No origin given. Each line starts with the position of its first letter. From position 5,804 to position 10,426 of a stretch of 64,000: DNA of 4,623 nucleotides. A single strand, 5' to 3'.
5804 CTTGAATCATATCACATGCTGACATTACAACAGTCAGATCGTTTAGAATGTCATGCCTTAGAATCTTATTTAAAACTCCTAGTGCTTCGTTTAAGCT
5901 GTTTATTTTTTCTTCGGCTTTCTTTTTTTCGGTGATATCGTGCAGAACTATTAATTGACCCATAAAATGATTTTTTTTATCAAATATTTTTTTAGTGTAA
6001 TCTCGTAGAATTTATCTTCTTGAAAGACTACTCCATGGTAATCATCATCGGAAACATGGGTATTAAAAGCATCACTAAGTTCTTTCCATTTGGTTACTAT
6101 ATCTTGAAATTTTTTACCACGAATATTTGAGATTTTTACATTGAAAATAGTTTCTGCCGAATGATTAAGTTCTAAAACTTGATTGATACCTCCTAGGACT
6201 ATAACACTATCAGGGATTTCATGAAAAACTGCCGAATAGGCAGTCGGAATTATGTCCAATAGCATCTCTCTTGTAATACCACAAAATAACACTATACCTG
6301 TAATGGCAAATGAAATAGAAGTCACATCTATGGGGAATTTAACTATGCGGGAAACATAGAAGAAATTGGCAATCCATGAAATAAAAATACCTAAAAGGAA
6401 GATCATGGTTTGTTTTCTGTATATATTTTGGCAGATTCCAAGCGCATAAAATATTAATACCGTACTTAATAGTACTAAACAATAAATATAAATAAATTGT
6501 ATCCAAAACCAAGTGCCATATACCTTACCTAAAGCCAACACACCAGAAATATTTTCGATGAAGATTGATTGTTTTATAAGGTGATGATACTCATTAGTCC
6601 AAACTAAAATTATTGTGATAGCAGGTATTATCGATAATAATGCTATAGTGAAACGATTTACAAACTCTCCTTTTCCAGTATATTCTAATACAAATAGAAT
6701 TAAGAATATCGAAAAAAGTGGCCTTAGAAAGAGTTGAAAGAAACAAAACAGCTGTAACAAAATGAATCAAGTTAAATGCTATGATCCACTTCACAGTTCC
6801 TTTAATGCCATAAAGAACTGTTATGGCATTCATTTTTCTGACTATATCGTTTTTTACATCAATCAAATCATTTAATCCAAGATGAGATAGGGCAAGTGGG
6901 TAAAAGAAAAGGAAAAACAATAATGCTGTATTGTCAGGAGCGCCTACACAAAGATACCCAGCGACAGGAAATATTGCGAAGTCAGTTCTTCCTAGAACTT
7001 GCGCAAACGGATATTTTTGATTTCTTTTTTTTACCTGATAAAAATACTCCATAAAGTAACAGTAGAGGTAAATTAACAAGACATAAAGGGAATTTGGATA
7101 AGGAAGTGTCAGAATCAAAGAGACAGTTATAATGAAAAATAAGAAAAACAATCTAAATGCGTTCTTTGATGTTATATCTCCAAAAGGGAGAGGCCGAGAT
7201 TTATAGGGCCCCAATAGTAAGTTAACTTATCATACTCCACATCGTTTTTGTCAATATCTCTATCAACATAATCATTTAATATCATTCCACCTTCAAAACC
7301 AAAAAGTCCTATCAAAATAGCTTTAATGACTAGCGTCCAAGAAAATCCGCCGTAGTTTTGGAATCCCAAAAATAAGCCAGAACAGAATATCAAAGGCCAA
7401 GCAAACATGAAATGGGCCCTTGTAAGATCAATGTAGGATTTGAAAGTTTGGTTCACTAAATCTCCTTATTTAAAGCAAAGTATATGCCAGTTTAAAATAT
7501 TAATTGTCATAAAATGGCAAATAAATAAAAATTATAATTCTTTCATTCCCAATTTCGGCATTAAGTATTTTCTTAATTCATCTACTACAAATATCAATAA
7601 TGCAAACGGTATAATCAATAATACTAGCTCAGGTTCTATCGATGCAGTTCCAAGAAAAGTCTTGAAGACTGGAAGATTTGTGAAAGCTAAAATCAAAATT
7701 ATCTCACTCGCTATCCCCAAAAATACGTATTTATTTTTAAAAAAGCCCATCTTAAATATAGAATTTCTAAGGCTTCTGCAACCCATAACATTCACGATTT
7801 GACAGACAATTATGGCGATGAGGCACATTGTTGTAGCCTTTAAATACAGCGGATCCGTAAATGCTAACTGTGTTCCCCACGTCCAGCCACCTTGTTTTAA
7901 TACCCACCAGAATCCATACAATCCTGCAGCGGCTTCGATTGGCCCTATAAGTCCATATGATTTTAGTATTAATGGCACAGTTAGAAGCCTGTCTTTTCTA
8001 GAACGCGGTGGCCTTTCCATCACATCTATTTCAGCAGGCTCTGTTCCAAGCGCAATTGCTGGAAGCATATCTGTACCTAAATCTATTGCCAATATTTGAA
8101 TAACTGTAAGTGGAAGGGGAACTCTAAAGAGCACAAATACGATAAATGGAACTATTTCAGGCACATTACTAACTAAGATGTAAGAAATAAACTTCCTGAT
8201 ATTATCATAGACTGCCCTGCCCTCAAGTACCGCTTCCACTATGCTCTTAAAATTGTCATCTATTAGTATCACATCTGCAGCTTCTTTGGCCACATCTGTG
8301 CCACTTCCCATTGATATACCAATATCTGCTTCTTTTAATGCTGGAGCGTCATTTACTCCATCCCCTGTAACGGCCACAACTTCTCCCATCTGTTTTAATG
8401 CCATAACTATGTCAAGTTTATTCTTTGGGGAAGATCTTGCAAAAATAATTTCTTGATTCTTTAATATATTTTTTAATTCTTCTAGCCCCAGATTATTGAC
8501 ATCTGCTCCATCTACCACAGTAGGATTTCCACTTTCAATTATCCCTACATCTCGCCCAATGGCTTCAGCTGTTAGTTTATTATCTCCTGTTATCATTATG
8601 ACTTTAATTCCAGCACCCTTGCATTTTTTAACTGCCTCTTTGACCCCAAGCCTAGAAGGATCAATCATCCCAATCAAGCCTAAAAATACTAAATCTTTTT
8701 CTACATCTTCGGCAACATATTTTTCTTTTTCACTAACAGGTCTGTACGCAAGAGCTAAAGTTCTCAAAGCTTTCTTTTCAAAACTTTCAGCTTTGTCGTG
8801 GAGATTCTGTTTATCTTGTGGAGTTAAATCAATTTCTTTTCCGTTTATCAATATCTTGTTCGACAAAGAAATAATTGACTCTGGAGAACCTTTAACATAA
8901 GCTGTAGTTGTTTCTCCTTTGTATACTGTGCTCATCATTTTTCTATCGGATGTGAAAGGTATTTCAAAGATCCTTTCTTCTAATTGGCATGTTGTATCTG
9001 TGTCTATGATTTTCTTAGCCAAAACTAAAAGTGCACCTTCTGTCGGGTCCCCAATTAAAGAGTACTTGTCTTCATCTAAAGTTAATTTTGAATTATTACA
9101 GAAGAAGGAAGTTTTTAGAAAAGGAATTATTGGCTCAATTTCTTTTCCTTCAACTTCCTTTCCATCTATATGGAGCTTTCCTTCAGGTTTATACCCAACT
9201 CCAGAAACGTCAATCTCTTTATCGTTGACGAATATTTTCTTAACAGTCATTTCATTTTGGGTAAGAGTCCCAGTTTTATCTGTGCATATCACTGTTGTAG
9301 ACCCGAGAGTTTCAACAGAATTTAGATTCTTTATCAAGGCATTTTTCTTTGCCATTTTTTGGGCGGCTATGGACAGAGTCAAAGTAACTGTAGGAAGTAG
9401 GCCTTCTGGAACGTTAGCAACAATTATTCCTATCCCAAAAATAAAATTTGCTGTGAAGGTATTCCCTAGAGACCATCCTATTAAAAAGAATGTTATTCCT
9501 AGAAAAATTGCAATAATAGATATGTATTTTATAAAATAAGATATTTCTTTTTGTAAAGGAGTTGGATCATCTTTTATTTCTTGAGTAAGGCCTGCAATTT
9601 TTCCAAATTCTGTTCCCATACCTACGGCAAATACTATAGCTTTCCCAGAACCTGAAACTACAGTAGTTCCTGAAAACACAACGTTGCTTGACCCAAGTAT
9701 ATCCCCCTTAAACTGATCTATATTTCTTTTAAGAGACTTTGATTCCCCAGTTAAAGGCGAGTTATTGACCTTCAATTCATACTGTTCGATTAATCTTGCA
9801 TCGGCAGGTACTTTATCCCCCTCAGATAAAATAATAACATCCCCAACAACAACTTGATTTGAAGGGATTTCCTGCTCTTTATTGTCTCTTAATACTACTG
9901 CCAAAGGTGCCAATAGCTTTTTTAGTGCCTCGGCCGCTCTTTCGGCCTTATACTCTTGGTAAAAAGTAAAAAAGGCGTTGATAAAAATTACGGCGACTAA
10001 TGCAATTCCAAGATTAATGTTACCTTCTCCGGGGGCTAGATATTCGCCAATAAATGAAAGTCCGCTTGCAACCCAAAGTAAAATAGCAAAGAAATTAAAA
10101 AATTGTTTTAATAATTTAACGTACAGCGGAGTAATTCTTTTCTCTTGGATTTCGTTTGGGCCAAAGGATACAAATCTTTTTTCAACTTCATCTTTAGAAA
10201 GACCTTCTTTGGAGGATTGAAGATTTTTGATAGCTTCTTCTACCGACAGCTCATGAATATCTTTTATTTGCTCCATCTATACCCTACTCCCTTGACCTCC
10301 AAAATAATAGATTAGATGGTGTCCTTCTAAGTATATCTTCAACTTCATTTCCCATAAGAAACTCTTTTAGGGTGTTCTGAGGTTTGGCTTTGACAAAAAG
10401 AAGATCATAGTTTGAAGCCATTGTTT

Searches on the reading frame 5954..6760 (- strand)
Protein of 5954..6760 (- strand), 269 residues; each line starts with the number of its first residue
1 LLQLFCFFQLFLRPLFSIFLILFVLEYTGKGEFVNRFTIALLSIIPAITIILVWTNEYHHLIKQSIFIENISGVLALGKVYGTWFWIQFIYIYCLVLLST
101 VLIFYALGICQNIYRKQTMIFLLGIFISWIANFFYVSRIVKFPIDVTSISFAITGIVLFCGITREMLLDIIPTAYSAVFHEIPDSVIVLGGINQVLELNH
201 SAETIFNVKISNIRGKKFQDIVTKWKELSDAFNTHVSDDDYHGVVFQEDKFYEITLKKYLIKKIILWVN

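Call 48: search_protein_families(library=pfam, proteins=[window:5954-6760:-], max_evalue=0.001)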
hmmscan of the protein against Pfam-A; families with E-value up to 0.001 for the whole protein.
window:5954-6760:- (269 aa): 1 family
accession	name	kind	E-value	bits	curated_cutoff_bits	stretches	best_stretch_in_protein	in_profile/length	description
PF16927.11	HisKA_7TM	-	8.7e-39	134.1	28.6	1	9-172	61-224/224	N-terminal 7TM region of histidine kinase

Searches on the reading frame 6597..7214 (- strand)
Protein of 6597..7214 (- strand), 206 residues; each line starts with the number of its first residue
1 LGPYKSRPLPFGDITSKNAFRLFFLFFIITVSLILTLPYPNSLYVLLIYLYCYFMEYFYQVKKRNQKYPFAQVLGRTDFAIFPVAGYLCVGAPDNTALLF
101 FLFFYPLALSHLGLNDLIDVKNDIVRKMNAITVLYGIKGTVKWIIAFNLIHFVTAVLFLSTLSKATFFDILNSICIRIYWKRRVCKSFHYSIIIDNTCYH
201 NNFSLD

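Call 48: search_protein_families(library=pfam, proteins=[window:6597-7214:-], max_evalue=0.001)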
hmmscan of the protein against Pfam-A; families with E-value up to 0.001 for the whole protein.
window:6597-7214:- (206 aa): 1 family
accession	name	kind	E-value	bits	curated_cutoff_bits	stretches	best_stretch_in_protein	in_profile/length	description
PF01040.23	UbiA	-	4e-17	62.8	34.2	1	5-181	55-228/250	UbiA prenyltransferase family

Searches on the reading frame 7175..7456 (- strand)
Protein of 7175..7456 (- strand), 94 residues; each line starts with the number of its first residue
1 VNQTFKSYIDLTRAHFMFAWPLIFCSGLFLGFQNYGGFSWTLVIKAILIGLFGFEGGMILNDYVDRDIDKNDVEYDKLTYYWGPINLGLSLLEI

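Call 48: search_protein_families(library=pfam, proteins=[window:7175-7456:-], max_evalue=0.001)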
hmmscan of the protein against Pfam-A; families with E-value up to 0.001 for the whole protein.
window:7175-7456:- (94 aa): 1 family
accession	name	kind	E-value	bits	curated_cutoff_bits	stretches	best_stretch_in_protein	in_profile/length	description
PF01040.23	UbiA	-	7e-06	25.9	34.2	1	27-71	8-50/250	UbiA prenyltransferase family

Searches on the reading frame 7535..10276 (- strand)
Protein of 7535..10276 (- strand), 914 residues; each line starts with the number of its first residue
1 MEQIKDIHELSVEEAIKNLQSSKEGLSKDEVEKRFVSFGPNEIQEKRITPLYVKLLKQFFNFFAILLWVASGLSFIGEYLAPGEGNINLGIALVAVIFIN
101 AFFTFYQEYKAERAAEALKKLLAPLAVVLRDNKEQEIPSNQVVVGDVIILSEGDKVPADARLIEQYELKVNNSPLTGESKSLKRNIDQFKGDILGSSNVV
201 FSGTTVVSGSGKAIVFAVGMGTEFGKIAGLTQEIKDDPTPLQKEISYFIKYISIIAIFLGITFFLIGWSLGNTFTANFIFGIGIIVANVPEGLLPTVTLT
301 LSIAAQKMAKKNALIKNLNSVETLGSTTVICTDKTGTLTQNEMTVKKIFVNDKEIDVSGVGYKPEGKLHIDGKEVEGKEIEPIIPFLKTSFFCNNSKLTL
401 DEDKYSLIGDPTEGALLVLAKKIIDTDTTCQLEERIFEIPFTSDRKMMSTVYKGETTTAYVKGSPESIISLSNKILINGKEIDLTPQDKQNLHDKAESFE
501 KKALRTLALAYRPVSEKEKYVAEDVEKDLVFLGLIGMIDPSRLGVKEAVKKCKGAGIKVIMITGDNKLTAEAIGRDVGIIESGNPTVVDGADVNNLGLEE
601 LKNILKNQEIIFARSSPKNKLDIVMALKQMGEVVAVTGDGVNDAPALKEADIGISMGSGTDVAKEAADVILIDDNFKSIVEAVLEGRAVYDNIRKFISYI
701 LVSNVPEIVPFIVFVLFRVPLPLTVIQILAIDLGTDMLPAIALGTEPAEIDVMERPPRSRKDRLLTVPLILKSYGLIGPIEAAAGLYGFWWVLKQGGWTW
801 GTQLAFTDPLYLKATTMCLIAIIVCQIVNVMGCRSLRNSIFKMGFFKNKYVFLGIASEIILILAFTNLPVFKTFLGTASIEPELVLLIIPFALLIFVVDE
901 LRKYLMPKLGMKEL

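Call 29: find_encoding_contigs(protein=window:7535-10276:-, flank=10000, max_places=10)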
Protein window:7535-10276:- (914 aa): 3 contigs read that carry it; 3 places shown.
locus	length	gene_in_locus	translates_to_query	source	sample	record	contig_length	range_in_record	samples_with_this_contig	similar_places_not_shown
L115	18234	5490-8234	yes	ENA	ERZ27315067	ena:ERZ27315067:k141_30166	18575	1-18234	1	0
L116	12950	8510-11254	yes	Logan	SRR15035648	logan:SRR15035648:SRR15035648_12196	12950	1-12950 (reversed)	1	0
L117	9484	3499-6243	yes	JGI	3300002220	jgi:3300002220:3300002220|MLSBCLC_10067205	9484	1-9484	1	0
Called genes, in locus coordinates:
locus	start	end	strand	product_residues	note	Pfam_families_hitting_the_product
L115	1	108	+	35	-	?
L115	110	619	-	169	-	PF01928:CYTH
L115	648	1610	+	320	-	PF17125:Methyltr_RsmF_N, PF22458:RsmF-B_ferredox (weak), PF01189:Methyltr_RsmB-F, PF01209:Ubie_methyltran (faint), PF01728:FtsJ (weak), PF13847:Methyltransf_31 (weak)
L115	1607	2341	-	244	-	PF01940:DUF92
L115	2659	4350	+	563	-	PF16927:HisKA_7TM, PF02518:HATPase_c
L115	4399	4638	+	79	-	-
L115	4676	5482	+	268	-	PF00582:Usp (weak)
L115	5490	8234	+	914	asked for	PF00690:Cation_ATPase_N, PF00122:E1-E2_ATPase, PF13246:Cation_ATPase, PF00702:Hydrolase, PF08282:Hydrolase_3 (weak), PF00689:Cation_ATPase_C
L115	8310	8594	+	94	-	PF01040:UbiA (weak)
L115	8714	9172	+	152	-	PF01040:UbiA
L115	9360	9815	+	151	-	PF16927:HisKA_7TM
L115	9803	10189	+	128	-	-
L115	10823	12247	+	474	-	PF00082:Peptidase_S8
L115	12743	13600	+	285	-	PF01634:HisG, PF08029:HisG_C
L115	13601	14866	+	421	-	PF00815:Histidinol_dh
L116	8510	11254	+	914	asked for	PF00690:Cation_ATPase_N, PF00122:E1-E2_ATPase, PF13246:Cation_ATPase, PF00702:Hydrolase, PF08282:Hydrolase_3 (weak), PF00689:Cation_ATPase_C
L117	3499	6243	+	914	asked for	PF00690:Cation_ATPase_N, PF00122:E1-E2_ATPase, PF13246:Cation_ATPase, PF00702:Hydrolase, PF08282:Hydrolase_3 (weak), PF00689:Cation_ATPase_C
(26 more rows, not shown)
